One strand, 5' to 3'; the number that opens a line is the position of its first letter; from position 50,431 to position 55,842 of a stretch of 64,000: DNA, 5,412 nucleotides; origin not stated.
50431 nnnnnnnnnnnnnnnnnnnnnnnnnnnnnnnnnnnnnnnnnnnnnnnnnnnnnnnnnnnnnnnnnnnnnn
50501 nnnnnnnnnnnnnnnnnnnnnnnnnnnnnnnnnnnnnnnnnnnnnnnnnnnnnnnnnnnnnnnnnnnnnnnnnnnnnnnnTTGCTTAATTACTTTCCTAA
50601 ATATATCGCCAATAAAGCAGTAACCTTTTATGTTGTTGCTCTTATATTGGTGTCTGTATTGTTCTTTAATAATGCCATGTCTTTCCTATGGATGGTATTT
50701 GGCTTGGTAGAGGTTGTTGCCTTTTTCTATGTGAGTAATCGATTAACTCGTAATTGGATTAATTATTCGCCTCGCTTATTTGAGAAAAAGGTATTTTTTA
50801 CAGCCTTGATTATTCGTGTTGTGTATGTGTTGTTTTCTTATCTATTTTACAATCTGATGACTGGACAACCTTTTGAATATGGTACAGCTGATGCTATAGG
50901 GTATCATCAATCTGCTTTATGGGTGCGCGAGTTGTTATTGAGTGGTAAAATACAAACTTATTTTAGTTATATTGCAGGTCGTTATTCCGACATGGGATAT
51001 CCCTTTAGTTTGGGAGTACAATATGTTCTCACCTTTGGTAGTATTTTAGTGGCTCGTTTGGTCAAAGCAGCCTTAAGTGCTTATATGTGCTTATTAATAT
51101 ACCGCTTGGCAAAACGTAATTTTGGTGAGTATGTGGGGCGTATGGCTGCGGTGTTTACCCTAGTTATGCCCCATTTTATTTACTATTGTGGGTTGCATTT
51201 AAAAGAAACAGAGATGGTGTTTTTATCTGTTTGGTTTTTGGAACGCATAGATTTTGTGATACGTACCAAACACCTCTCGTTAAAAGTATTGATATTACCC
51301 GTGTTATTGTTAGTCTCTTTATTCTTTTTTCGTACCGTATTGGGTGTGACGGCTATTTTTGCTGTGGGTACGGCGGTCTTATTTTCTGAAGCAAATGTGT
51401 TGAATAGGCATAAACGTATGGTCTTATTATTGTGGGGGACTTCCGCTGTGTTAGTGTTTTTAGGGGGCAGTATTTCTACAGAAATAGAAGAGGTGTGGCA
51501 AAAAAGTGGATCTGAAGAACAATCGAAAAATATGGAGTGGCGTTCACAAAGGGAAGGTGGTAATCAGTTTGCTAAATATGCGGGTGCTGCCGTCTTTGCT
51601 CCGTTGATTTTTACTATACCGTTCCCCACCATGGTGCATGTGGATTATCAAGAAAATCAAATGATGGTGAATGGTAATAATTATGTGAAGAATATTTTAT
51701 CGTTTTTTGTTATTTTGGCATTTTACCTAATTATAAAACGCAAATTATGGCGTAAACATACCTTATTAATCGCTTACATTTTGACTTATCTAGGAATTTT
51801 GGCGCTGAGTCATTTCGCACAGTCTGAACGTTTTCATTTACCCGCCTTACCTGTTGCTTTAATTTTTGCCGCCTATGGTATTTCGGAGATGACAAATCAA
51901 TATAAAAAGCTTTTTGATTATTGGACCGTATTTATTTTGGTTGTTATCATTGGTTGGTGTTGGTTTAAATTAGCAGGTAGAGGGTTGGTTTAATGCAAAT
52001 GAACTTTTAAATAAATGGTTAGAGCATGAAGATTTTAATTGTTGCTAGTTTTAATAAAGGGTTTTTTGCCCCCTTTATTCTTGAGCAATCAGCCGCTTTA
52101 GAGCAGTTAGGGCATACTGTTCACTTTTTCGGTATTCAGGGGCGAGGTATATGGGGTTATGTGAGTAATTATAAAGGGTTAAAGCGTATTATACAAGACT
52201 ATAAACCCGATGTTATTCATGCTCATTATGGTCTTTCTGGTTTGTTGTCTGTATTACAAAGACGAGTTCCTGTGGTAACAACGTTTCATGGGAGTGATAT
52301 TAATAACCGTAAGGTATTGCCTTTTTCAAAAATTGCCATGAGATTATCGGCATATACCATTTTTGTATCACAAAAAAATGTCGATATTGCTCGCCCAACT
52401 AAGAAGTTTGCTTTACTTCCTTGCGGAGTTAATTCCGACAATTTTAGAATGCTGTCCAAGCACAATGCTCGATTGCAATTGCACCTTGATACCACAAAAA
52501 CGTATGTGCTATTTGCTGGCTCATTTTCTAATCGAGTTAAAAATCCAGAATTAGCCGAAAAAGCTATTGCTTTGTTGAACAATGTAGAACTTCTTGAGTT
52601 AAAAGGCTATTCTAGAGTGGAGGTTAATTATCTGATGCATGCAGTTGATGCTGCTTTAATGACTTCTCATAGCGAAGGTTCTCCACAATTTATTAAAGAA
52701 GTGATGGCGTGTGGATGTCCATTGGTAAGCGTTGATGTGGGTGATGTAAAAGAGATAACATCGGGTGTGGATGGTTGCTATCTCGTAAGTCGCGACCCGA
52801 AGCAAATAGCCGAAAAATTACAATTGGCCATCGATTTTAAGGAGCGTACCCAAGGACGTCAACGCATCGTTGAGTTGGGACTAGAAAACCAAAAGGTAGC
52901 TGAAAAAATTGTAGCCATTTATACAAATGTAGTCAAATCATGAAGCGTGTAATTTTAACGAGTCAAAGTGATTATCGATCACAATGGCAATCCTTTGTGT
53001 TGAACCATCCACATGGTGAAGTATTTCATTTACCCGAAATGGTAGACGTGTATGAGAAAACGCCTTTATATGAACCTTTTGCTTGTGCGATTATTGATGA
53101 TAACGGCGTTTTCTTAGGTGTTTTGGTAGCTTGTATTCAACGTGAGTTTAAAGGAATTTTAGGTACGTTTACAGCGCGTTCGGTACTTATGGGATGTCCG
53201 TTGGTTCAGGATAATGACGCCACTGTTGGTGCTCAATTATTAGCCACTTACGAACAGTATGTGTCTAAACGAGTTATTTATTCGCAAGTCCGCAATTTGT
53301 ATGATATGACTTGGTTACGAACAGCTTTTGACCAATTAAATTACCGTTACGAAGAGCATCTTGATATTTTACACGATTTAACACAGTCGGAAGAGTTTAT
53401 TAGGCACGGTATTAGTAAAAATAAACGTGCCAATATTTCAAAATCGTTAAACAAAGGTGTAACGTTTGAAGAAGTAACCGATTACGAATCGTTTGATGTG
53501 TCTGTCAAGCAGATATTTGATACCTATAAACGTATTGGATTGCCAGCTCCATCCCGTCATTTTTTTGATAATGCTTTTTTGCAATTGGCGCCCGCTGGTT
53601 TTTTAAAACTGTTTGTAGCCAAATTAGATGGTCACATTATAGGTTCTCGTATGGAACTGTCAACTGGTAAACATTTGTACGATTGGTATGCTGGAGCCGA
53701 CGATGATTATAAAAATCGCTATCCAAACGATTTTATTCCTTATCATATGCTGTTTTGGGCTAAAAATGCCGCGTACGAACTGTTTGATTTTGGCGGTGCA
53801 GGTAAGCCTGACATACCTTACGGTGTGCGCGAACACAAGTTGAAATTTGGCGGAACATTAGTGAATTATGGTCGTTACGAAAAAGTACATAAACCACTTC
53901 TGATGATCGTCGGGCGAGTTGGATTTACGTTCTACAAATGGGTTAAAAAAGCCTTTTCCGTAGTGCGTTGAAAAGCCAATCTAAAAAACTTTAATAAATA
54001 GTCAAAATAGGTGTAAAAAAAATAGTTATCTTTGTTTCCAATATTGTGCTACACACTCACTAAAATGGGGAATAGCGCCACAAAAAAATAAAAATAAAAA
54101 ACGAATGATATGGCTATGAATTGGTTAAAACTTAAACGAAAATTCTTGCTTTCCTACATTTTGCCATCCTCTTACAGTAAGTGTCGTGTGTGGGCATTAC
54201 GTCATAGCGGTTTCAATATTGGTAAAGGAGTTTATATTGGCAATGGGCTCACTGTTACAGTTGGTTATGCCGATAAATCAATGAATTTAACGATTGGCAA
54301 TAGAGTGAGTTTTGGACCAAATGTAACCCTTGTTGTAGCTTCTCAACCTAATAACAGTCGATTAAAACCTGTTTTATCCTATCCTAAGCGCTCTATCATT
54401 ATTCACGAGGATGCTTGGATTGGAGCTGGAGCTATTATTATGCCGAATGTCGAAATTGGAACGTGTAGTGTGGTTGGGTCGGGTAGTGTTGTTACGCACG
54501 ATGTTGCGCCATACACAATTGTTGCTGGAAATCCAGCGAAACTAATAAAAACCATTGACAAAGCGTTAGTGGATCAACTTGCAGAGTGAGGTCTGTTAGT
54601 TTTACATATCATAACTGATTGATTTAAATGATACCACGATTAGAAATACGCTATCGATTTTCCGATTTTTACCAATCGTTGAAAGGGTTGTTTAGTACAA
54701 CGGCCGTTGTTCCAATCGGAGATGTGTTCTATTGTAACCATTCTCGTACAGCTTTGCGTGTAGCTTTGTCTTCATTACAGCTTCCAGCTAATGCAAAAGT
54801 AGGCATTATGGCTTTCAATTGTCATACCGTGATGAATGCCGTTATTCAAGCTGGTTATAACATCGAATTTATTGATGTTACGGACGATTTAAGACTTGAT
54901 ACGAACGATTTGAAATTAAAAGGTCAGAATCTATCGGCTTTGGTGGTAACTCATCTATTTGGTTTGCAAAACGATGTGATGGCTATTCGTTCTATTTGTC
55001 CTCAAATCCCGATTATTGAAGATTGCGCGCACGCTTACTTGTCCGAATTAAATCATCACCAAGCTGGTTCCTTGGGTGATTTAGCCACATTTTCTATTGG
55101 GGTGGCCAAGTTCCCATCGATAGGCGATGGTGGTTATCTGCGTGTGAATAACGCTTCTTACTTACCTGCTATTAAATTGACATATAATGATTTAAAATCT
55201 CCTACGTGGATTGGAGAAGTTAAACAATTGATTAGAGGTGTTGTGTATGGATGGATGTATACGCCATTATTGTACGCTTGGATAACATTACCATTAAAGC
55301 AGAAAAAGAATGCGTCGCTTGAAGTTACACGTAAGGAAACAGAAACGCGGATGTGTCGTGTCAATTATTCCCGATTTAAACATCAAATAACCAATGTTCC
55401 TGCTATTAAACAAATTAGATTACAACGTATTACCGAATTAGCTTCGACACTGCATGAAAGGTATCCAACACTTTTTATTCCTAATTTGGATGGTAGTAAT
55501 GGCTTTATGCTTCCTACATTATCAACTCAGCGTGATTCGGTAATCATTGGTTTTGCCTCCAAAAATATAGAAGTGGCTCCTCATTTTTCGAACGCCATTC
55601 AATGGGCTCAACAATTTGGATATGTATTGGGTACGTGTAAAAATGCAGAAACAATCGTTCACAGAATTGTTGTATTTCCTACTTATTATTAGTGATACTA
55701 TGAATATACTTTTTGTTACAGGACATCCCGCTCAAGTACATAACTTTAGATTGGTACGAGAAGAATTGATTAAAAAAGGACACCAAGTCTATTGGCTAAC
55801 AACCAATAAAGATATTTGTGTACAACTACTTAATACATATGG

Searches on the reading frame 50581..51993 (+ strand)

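Call 48: search_protein_families(library=pfam, proteins=[window:50581-51993:+], max_evalue=0.001)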
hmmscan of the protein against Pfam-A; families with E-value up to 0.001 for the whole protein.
window:50581-51993:+ (470 aa): 1 family
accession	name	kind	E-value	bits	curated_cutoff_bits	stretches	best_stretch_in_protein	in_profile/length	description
PF13231.12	PMT_2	-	0.00057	20.6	26.1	1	153-293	19-154/160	Dolichyl-phosphate-mannose-protein mannosyltransferase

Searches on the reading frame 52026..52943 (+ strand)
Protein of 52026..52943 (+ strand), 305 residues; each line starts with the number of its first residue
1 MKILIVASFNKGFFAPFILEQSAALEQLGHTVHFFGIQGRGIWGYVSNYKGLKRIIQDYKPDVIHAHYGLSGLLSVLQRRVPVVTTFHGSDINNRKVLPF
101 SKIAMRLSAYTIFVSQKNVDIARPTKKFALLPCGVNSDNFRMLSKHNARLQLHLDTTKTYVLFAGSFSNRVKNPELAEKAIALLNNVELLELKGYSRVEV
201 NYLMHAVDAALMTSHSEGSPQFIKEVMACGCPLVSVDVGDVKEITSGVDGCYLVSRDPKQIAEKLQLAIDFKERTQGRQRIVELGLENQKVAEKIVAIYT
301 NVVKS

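Call 48: search_protein_families(library=pfam, proteins=[window:52026-52943:+], max_evalue=0.001)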
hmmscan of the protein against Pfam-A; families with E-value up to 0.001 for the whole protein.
window:52026-52943:+ (305 aa): 5 families
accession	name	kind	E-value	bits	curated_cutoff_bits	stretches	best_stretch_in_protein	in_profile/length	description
PF13439.12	Glyco_transf_4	-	1.5e-14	54.8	28.5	1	43-138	55-169/170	Glycosyltransferase Family 4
PF13692.12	Glyco_trans_1_4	-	7.5e-14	52.6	27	1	137-266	14-137/142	Glycosyl transferases group 1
PF00534.26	Glycos_transf_1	-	1.3e-11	44.8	26.4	1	195-272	80-159/172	Glycosyl transferases group 1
PF13477.12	Glyco_trans_4_2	-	4.8e-10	40.2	23.4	1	25-96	40-115/139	Glycosyl transferase 4-like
PF13579.12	Glyco_trans_4_4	-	1.1e-08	36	29.7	1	25-93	35-107/158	Glycosyl transferase 4-like domain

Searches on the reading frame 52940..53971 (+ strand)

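Call 48: search_protein_families(library=pfam, proteins=[window:52940-53971:+], max_evalue=0.001)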
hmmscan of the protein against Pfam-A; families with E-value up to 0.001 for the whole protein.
window:52940-53971:+ (343 aa): 3 families
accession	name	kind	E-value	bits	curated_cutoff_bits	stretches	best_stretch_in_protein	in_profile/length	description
PF13480.13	Acetyltransf_6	-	6e-14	52.8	22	1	162-288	3-138/143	Acetyltransferase (GNAT) domain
PF02388.22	FemAB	-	7.5e-05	22.2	24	0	237-320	311-396/406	FemAB family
PF04339.18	FemAB_like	-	0.00016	21.4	27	1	118-288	150-315/369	Peptidogalycan biosysnthesis/recognition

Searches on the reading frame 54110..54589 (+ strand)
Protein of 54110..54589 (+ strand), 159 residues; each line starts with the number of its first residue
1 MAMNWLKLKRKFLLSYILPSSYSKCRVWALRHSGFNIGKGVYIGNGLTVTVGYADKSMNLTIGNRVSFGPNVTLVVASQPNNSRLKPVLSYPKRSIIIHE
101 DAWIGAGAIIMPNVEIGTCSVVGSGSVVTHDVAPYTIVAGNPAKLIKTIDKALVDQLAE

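Call 48: search_protein_families(library=pfam, proteins=[window:54110-54589:+], max_evalue=0.001)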
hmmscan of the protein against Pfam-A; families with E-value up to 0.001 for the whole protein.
window:54110-54589:+ (159 aa): 2 families
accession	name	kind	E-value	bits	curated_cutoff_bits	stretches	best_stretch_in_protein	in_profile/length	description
PF00132.30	Hexapep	-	4.3e-13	48.8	27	1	96-130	2-36/36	Bacterial transferase hexapeptide (six repeats)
PF14602.12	Hexapep_2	-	2.1e-06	27.8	27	0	96-129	2-33/34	Hexapeptide repeat of succinyl-transferase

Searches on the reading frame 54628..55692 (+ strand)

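Call 48: search_protein_families(library=pfam, proteins=[window:54628-55692:+], max_evalue=0.001)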
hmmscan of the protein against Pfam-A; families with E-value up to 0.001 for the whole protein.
window:54628-55692:+ (354 aa): 1 family
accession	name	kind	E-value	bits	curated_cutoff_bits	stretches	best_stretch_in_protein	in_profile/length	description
PF01041.23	DegT_DnrJ_EryC1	-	2.2e-21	76.9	19.8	1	40-176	49-189/360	DegT/DnrJ/EryC1/StrS aminotransferase family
